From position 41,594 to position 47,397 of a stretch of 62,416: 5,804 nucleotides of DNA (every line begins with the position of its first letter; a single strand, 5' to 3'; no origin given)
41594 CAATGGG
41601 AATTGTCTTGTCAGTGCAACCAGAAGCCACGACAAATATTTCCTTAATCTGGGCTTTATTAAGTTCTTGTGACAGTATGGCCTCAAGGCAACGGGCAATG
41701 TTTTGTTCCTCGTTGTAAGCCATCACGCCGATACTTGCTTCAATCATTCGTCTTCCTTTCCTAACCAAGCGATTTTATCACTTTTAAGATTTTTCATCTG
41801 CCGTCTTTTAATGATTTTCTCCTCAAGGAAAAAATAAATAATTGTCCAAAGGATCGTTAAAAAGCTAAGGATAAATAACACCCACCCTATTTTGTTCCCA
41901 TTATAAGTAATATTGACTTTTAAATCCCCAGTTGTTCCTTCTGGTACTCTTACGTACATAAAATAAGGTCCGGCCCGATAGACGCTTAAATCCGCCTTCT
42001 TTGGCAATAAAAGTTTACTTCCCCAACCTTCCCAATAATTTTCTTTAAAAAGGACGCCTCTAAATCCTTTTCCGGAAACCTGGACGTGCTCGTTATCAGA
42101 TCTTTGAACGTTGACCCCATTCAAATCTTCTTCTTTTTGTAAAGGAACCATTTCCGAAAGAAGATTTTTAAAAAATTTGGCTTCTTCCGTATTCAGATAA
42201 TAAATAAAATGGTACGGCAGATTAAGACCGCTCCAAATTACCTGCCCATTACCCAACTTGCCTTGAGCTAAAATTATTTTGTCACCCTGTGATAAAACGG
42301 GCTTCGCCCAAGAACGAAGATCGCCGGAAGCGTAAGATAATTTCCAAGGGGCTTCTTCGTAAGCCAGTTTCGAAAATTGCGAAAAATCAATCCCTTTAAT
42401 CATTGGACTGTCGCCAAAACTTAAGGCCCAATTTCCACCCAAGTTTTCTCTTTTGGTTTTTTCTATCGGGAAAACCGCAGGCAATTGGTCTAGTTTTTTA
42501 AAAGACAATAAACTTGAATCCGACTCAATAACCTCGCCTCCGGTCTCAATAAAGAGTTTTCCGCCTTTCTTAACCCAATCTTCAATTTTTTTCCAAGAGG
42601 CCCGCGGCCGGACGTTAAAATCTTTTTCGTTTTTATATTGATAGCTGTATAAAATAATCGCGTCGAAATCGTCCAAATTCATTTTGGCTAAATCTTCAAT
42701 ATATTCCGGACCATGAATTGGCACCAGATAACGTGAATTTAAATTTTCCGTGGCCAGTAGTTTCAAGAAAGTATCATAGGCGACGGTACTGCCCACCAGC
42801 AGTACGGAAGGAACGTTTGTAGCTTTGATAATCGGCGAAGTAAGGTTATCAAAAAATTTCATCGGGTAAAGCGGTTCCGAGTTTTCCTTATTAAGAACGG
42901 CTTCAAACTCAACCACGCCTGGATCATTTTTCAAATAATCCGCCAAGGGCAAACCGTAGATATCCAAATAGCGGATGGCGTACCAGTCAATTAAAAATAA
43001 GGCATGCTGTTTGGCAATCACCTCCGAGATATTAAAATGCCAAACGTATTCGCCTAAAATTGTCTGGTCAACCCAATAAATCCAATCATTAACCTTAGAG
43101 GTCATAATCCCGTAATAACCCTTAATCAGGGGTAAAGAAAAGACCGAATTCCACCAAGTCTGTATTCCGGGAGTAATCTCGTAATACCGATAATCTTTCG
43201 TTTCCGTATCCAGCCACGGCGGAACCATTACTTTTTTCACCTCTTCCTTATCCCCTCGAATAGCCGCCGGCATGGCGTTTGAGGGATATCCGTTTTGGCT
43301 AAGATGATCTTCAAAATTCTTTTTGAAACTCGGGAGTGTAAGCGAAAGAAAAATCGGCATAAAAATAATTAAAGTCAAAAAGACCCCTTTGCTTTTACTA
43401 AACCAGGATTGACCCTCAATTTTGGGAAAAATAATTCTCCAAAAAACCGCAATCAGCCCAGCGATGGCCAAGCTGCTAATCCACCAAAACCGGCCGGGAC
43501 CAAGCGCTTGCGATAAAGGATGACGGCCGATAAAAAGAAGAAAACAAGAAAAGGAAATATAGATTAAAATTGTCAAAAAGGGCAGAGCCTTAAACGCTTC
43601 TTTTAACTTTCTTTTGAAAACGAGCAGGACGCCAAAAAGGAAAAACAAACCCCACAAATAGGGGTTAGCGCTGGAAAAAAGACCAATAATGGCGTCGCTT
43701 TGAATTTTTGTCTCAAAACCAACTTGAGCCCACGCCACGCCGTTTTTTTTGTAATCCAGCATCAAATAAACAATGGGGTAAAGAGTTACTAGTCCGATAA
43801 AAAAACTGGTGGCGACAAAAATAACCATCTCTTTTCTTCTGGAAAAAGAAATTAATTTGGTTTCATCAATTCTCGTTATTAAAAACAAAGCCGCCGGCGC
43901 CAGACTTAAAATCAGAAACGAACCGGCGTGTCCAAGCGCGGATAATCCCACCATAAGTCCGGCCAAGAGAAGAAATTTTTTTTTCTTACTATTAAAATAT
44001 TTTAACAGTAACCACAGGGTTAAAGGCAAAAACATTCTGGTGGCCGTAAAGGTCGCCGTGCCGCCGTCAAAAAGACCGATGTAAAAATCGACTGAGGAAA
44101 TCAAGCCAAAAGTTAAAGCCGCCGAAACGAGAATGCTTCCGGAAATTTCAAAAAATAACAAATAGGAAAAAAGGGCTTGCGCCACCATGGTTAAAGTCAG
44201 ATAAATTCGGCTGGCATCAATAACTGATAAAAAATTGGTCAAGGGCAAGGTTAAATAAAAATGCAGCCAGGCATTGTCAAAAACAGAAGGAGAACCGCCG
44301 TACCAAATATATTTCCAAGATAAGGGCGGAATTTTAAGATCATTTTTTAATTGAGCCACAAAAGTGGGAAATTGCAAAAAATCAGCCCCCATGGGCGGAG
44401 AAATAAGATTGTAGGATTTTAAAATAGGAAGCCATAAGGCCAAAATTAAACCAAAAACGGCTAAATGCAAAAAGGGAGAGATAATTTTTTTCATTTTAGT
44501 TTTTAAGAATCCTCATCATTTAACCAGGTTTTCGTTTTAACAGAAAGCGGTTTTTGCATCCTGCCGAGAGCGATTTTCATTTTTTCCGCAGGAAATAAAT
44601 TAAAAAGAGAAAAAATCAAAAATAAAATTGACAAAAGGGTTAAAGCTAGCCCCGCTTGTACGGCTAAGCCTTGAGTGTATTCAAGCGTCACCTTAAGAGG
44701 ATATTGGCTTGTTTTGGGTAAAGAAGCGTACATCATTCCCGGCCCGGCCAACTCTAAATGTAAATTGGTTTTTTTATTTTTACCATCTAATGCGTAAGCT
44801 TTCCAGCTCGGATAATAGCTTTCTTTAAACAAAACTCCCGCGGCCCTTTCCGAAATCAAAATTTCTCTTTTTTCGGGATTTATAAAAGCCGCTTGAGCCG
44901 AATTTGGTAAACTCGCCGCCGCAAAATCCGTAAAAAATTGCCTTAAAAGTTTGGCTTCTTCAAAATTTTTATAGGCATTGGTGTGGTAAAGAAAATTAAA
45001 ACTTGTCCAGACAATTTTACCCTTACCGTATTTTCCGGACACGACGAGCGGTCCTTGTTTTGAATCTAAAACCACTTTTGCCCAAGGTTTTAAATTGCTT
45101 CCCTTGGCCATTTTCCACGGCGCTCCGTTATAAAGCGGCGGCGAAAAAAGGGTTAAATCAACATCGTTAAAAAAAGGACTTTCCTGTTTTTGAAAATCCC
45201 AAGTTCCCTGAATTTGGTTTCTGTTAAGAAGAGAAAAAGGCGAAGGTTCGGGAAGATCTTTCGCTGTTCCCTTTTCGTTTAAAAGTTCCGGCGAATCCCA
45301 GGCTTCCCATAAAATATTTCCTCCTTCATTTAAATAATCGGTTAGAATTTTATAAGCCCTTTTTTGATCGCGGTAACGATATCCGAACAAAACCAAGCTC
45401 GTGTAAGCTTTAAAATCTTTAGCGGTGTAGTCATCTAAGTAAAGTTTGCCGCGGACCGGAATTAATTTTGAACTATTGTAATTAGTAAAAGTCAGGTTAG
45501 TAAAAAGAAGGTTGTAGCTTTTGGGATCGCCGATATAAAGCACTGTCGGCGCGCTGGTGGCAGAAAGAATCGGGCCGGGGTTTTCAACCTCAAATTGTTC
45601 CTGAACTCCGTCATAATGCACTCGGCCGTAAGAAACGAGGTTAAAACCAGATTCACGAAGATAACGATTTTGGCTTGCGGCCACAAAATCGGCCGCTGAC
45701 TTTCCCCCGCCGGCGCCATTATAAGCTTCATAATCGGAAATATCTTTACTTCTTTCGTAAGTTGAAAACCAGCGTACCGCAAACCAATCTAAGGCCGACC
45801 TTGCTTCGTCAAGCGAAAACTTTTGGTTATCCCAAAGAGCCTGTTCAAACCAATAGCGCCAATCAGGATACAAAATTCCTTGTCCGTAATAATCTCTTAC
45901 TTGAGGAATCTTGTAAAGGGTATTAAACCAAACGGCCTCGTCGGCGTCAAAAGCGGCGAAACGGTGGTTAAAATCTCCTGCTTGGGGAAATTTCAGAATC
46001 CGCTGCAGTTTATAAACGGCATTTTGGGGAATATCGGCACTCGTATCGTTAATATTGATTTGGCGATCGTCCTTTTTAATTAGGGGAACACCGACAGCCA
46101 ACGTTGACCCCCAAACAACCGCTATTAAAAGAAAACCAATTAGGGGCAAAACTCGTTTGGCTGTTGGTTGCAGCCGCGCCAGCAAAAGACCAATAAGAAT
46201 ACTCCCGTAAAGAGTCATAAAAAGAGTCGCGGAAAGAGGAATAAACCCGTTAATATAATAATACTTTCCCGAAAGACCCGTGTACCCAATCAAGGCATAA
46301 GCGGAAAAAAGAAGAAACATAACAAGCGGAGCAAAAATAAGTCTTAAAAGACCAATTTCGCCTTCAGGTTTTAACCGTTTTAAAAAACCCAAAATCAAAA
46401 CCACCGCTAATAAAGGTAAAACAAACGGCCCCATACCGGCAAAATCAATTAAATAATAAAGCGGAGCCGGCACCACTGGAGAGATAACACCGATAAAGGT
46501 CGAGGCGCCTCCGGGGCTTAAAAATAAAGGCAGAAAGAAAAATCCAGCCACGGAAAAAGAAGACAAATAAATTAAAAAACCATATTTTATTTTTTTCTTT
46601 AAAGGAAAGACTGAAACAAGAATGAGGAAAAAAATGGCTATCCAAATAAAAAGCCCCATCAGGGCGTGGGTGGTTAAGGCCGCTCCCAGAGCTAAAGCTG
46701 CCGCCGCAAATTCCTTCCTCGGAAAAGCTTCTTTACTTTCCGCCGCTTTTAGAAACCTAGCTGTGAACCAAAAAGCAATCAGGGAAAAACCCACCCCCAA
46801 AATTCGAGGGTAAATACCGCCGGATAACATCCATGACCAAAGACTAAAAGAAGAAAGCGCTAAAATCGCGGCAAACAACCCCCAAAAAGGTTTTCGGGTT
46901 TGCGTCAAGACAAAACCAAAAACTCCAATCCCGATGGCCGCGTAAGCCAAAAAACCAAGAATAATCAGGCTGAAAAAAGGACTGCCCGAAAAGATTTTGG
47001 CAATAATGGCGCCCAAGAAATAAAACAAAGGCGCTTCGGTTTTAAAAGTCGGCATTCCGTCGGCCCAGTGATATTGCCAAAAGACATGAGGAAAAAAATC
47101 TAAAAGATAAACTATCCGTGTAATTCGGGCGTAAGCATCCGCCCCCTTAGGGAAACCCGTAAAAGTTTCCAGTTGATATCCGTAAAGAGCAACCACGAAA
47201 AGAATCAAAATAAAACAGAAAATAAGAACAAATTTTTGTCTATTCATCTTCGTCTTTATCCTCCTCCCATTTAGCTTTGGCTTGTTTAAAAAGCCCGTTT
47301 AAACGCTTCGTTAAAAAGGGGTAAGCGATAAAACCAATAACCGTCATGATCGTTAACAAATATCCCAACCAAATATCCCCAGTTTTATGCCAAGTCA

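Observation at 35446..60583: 25-kb block of 15 same-strand genes combining three radical SAM enzymes, two methyltransferases and multiple GT-C-like paralogs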

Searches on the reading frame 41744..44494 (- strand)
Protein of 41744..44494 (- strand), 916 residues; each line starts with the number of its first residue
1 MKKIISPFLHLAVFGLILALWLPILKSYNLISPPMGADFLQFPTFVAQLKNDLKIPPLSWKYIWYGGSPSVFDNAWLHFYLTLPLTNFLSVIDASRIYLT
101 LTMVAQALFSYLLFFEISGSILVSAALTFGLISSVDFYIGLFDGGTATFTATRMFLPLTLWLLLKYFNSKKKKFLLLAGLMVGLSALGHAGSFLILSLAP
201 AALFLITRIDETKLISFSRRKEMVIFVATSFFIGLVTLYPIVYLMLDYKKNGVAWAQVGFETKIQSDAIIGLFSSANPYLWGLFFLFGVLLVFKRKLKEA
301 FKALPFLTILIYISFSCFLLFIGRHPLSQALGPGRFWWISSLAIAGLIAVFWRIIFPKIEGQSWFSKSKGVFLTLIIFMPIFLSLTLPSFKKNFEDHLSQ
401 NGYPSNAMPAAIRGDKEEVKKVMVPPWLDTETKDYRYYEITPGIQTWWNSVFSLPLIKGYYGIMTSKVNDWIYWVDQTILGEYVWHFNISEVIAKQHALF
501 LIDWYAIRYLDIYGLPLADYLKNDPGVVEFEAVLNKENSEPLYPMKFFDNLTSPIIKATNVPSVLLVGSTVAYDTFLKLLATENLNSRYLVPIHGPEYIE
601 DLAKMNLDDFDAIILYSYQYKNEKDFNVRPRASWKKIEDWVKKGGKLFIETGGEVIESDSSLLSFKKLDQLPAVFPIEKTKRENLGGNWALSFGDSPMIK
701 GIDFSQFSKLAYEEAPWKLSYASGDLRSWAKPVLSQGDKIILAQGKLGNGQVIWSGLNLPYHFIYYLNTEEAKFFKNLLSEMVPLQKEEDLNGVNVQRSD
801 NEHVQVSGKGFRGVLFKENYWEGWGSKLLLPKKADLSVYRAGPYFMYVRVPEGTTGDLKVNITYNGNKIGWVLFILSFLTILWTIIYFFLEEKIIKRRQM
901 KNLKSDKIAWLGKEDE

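Call 5: search_protein_families(library=pfam, proteins=[window:41744-44494:-], max_evalue=0.01)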
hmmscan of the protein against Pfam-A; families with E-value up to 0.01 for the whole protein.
window:41744-44494:- (916 aa): 1 family
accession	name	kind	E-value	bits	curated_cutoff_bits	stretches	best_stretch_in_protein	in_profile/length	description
PF10131.15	PTPS_related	-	0.0001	21.3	26.4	0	597-762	479-621/621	6-pyruvoyl-tetrahydropterin synthase related domain; membrane protein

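Call 7: search_protein_families(library=ncbifam, proteins=[window:41744-44494:-], max_evalue=0.01)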
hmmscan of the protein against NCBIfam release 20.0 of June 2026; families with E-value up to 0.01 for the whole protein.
window:41744-44494:- (916 aa): 0 families

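Call 94: search_protein_families(library=ncbifam, proteins=[window:41744-44494:-], max_evalue=10)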
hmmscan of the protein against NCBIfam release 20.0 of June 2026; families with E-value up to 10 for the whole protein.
window:41744-44494:- (916 aa): 0 families

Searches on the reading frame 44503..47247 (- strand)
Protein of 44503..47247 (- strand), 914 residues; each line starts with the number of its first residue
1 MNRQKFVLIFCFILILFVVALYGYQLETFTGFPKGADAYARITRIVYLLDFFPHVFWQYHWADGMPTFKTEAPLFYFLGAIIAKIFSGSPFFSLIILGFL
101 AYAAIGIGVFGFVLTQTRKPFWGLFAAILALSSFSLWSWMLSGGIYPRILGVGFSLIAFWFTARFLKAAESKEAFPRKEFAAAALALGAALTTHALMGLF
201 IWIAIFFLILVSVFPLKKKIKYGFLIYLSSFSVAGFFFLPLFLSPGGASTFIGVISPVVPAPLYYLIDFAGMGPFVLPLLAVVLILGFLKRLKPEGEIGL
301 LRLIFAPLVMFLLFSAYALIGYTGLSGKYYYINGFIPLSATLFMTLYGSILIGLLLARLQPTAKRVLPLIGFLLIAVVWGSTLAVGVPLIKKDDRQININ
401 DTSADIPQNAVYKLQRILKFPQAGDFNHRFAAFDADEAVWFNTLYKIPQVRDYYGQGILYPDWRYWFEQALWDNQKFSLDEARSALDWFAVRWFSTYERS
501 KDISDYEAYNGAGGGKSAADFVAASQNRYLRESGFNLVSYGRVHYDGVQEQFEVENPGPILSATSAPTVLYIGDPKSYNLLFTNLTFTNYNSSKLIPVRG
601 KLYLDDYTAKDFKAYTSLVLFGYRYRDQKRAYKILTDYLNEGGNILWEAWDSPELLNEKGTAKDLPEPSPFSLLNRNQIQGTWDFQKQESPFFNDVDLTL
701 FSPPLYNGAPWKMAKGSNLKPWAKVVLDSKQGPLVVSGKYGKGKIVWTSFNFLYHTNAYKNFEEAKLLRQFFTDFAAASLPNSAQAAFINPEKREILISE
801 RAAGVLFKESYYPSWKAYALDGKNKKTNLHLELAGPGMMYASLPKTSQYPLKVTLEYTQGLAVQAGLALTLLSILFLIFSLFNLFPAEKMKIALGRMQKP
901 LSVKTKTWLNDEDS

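Call 5: search_protein_families(library=pfam, proteins=[window:44503-47247:-], max_evalue=0.01)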
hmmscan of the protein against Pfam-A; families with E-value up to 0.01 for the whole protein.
window:44503-47247:- (914 aa): 1 family
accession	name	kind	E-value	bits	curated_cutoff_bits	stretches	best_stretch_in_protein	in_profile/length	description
PF10131.15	PTPS_related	-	9.1e-06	24.8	26.4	0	601-647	478-525/621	6-pyruvoyl-tetrahydropterin synthase related domain; membrane protein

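Call 7: search_protein_families(library=ncbifam, proteins=[window:44503-47247:-], max_evalue=0.01)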
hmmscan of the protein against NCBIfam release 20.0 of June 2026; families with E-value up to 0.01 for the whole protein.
window:44503-47247:- (914 aa): 0 families

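Call 14: search_solved_structures(query=window:44503-47247:-, max_evalue=1)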
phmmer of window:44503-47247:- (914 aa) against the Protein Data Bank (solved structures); distinct sequences matched with E-value up to 1: 0.

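Call 94: search_protein_families(library=ncbifam, proteins=[window:44503-47247:-], max_evalue=10)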
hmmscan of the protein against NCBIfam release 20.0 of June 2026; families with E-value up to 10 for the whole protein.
window:44503-47247:- (914 aa): 0 families
